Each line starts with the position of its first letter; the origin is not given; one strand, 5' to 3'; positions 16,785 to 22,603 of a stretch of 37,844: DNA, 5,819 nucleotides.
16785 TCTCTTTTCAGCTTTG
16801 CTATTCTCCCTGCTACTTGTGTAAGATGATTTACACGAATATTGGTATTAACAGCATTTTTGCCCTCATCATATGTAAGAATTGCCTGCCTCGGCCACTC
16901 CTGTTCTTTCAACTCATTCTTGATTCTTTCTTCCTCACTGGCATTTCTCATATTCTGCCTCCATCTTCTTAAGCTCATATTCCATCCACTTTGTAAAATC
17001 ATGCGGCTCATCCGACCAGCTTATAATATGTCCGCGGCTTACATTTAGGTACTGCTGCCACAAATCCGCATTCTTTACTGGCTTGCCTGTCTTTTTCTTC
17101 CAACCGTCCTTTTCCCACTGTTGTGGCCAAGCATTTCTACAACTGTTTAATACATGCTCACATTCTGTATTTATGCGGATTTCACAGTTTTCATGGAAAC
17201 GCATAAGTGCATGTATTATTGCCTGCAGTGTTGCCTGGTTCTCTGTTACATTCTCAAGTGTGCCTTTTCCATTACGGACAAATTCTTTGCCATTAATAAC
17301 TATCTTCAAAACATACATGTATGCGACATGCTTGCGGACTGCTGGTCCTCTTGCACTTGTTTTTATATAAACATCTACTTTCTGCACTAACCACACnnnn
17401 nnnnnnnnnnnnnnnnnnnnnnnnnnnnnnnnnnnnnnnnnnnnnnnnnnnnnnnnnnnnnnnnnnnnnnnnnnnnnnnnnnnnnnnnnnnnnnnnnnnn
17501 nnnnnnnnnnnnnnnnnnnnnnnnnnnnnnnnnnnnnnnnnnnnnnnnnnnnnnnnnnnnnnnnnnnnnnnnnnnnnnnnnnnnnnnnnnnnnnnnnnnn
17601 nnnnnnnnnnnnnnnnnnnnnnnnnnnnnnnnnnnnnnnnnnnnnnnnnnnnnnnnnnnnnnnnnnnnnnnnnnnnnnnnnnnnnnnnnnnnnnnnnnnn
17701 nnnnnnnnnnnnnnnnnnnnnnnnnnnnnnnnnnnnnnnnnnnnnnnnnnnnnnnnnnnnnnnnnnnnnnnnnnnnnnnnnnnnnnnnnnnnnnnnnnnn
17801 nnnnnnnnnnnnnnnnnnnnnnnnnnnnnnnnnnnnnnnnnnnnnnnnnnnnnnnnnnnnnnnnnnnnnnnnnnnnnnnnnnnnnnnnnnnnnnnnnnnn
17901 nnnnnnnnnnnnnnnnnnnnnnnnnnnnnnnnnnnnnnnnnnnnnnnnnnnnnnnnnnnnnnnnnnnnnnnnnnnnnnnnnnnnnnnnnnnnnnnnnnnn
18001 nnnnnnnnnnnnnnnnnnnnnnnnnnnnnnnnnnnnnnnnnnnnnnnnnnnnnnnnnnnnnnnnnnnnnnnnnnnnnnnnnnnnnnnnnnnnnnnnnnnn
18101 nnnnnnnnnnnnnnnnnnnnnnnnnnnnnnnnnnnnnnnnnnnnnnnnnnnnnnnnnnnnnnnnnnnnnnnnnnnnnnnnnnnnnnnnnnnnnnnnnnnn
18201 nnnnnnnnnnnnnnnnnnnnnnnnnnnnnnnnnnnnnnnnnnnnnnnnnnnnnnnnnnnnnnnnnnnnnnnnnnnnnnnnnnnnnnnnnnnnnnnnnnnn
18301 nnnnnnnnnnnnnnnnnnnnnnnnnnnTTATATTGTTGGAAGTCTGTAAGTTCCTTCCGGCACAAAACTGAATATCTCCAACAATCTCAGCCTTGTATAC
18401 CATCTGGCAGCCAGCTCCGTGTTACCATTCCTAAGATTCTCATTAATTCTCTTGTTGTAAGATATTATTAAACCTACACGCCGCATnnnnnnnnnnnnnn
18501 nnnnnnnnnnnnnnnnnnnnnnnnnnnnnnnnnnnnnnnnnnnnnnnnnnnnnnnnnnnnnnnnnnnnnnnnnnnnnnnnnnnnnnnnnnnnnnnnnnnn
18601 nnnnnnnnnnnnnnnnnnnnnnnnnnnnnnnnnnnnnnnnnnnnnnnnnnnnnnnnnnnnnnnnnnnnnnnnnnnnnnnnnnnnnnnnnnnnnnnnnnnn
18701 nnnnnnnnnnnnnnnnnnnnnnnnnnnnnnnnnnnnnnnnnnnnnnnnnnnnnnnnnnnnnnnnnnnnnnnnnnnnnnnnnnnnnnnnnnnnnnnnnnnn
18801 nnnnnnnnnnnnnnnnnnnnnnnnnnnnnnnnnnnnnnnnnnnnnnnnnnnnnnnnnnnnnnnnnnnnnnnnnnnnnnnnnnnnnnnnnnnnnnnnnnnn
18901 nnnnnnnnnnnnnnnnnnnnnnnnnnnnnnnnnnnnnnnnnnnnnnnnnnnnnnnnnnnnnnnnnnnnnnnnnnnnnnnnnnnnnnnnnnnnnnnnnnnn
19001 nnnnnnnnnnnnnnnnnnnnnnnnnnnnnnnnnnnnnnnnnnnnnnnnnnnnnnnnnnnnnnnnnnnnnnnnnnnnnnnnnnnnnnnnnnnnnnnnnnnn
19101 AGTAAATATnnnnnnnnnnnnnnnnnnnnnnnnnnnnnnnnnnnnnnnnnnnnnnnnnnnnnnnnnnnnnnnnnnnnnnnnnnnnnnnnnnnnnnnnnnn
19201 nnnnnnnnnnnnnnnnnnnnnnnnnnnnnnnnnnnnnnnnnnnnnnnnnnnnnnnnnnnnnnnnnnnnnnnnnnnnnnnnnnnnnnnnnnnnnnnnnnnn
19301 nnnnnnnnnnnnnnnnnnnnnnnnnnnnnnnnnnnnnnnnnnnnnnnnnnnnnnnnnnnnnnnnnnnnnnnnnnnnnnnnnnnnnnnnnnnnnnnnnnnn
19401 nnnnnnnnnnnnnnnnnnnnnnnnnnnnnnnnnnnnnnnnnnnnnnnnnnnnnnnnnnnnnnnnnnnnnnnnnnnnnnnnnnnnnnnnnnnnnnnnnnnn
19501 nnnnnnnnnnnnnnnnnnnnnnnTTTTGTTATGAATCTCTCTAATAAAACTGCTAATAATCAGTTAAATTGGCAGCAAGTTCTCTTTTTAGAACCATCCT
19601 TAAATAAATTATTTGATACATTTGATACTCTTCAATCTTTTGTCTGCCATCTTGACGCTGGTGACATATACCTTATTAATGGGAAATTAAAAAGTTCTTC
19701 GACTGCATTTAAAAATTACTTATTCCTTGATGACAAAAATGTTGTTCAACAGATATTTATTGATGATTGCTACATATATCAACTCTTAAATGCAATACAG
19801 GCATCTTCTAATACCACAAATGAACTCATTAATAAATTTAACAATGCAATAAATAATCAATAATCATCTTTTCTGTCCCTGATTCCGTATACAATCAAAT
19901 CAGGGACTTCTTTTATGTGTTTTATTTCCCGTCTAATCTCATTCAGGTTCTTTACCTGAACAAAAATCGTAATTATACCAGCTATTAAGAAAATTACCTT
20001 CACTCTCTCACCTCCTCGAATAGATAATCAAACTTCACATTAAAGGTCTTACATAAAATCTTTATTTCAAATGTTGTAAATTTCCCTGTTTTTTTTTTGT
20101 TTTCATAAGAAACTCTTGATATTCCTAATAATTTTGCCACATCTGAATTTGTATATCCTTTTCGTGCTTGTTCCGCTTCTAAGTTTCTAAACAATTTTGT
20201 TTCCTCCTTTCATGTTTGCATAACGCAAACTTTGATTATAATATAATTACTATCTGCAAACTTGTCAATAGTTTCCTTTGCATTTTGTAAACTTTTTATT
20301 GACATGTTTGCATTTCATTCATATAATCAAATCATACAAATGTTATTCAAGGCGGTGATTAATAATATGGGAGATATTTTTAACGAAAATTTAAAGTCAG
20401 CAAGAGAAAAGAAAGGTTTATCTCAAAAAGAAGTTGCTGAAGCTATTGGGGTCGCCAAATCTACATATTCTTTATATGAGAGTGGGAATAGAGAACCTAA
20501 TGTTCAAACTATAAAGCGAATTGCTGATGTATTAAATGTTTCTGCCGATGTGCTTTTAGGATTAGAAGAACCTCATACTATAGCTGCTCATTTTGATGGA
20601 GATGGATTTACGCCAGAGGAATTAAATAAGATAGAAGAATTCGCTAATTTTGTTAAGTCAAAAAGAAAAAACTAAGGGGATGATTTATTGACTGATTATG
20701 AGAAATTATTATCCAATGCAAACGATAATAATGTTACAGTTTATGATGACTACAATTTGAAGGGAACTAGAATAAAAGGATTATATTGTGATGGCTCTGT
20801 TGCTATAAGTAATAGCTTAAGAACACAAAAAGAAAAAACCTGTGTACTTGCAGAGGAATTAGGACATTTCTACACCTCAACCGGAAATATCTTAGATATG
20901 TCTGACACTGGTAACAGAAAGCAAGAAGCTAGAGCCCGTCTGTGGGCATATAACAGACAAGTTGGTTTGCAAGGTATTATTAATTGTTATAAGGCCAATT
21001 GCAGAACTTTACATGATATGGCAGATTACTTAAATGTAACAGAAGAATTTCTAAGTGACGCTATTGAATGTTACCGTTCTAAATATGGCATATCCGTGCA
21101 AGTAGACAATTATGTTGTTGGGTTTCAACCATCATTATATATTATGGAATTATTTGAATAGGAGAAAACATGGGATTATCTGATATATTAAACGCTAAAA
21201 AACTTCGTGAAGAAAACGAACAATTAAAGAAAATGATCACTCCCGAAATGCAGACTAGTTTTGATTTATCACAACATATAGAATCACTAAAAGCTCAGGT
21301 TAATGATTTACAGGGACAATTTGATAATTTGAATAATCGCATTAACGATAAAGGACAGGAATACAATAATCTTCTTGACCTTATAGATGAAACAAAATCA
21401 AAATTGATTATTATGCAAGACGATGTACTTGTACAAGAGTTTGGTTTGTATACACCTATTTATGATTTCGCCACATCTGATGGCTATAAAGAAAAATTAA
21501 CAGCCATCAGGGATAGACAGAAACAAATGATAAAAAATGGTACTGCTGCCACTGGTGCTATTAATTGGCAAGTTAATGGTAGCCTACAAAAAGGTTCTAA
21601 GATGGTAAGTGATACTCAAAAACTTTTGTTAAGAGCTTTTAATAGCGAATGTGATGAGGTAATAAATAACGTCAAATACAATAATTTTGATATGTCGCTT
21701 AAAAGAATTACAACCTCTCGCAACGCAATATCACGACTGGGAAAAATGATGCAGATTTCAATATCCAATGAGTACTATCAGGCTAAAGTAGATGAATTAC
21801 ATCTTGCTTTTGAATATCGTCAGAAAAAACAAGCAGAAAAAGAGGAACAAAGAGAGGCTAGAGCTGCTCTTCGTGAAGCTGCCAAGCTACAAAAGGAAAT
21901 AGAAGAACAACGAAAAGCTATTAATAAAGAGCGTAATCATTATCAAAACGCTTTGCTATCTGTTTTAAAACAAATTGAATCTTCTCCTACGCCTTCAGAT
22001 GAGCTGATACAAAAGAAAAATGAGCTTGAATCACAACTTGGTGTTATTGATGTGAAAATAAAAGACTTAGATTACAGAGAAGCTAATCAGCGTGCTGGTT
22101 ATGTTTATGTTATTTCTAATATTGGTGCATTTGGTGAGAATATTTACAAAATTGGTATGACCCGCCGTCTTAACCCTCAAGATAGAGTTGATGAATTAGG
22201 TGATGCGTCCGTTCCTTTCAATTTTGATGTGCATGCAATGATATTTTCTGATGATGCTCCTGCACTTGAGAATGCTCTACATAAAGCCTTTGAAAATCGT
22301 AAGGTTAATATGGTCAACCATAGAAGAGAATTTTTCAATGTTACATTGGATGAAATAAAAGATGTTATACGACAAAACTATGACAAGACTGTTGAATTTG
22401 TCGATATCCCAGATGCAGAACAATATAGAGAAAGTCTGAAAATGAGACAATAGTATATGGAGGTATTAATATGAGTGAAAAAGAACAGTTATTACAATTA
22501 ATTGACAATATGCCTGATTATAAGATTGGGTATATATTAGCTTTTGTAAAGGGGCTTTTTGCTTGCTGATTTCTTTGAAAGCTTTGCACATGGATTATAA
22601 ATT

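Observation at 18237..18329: Promoter, two hairpins and a T-run on the strand opposite to rep: a plasmid-style countertranscript RNA in a phage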

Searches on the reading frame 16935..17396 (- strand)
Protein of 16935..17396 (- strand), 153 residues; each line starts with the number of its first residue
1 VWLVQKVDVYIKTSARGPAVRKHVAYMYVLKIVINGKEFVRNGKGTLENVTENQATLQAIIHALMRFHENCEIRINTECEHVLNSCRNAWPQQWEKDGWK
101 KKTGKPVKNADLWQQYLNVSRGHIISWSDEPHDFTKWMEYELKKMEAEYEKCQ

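Call 6: search_protein_families(library=pfam, proteins=[window:16935-17396:-], max_evalue=0.01)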
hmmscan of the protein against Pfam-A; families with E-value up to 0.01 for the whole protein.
window:16935-17396:- (153 aa): 1 family
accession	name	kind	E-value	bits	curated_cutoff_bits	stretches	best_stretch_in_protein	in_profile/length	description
PF00075.30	RNase_H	-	1.4e-13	51.7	25.8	1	42-127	31-116/141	RNase H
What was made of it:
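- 16935..17396 (-): RNase H gene immediately downstream of rep; part of the conserved module. Pfam PF00075 (call 6).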

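Call 28: search_protein_families(library=phrogs, proteins=[window:16935-17396:-], max_evalue=0.00001)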
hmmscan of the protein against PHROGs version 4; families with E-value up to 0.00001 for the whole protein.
window:16935-17396:- (153 aa): 2 families
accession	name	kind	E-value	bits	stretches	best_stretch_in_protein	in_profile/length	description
phrog_531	-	DNA, RNA and nucleotide metabolism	8.7e-21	75.5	1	6-127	75-201/285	Rnase H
phrog_3265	-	DNA, RNA and nucleotide metabolism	4.9e-11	43.2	1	45-119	80-156/496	ribonuclease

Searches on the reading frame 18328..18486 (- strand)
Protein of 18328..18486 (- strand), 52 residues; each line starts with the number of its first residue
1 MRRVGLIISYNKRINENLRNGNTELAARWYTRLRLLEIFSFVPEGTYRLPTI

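Call 6: search_protein_families(library=pfam, proteins=[window:18328-18486:-], max_evalue=0.01)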
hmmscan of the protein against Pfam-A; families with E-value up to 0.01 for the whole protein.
window:18328-18486:- (52 aa): 0 families

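Call 28: search_protein_families(library=phrogs, proteins=[window:18328-18486:-], max_evalue=0.00001)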
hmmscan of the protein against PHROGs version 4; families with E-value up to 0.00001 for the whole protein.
window:18328-18486:- (52 aa): 0 families

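Call 64: search_protein_families(library=pfam, proteins=[window:18328-18486:-], max_evalue=5)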
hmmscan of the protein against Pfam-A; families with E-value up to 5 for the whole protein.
window:18328-18486:- (52 aa): 0 families

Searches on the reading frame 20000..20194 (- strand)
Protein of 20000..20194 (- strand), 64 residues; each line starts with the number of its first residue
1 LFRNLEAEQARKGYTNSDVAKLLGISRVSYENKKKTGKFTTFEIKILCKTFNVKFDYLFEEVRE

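Call 27: search_protein_families(library=phrogs, proteins=[window:20000-20194:-], max_evalue=0.00001)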
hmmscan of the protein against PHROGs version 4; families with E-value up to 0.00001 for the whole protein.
window:20000-20194:- (64 aa): 1 family
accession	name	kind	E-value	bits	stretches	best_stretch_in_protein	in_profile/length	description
phrog_3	-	transcription regulation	3.6e-06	28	1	4-61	92-148/430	transcriptional repressor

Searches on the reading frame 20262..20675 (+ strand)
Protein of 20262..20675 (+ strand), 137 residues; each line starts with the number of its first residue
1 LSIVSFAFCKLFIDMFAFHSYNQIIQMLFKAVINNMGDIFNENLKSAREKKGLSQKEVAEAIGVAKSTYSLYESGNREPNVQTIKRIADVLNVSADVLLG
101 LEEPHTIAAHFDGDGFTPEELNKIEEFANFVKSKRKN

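Call 27: search_protein_families(library=phrogs, proteins=[window:20262-20675:+], max_evalue=0.00001)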
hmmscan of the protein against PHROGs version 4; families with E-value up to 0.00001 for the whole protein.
window:20262-20675:+ (137 aa): 20 families
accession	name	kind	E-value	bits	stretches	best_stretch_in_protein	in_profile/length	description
phrog_8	-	transcription regulation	2e-26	94.2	1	3-124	45-155/346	transcriptional regulator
phrog_2967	-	transcription regulation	3.1e-17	63.9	1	36-135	7-94/225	transcriptional regulator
phrog_4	-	transcription regulation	1.3e-16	61.6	1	32-105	132-198/400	transcriptional repressor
phrog_3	-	transcription regulation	3.2e-16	61.1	1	30-105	81-152/430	transcriptional repressor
phrog_1373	-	transcription regulation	2.7e-14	54.5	1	40-109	64-133/166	transcriptional regulator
phrog_2439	-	transcription regulation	3.2e-14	53.6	1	41-106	9-74/367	transcriptional regulator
phrog_7241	-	transcription regulation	2.2e-12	48.1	1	42-99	64-121/122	transcriptional regulator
phrog_2328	-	transcription regulation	2.1e-11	44.7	1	40-103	16-79/128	transcriptional repressor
phrog_5823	-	transcription regulation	9.3e-10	39.2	1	39-105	6-73/404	transcriptional regulator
phrog_4836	-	transcription regulation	1.5e-09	38.7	1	32-91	68-127/194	CII-like regulator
phrog_2104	-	unknown function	2.5e-09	38.3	1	42-90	42-90/103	-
phrog_7396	-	unknown function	5.4e-08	33.8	1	42-102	18-81/227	-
phrog_147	-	transcription regulation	1e-06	30.1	1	40-88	5-54/100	transcriptional regulator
phrog_1994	-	DNA, RNA and nucleotide metabolism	1e-06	29.8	1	42-107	2-67/170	DNA binding protein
phrog_32768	-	unknown function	2e-06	27.8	1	41-97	11-68/446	-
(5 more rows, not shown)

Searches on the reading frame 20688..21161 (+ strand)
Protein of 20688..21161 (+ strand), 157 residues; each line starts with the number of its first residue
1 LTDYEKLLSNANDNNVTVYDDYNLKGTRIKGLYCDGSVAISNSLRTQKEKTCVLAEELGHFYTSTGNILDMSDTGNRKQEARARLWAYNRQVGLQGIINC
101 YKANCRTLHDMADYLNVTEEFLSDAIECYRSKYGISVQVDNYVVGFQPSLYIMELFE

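Call 27: search_protein_families(library=phrogs, proteins=[window:20688-21161:+], max_evalue=0.00001)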
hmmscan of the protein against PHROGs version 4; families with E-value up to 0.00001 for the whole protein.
window:20688-21161:+ (157 aa): 1 family
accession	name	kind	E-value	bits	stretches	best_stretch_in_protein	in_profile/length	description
phrog_87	-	other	8.3e-35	121.6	1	6-154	42-188/227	metallo-protease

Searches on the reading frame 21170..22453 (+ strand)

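Call 27: search_protein_families(library=phrogs, proteins=[window:21170-22453:+], max_evalue=0.00001)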
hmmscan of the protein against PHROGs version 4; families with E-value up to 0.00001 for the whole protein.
window:21170-22453:+ (427 aa): 6 families
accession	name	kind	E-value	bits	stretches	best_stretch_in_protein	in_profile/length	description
phrog_1847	-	unknown function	8.6e-154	513.9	1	11-426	48-466/474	-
phrog_8430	-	unknown function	9.3e-37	127.8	1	218-424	202-403/439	-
phrog_16524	-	unknown function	8.1e-18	65.8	1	307-409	22-119/215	-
phrog_36333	-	unknown function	1.6e-11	45.2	1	310-409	4-97/199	-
phrog_5032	-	unknown function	2.4e-10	41.3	1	281-410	45-174/178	-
phrog_8130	-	unknown function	4.9e-07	30.1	1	309-404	180-263/434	-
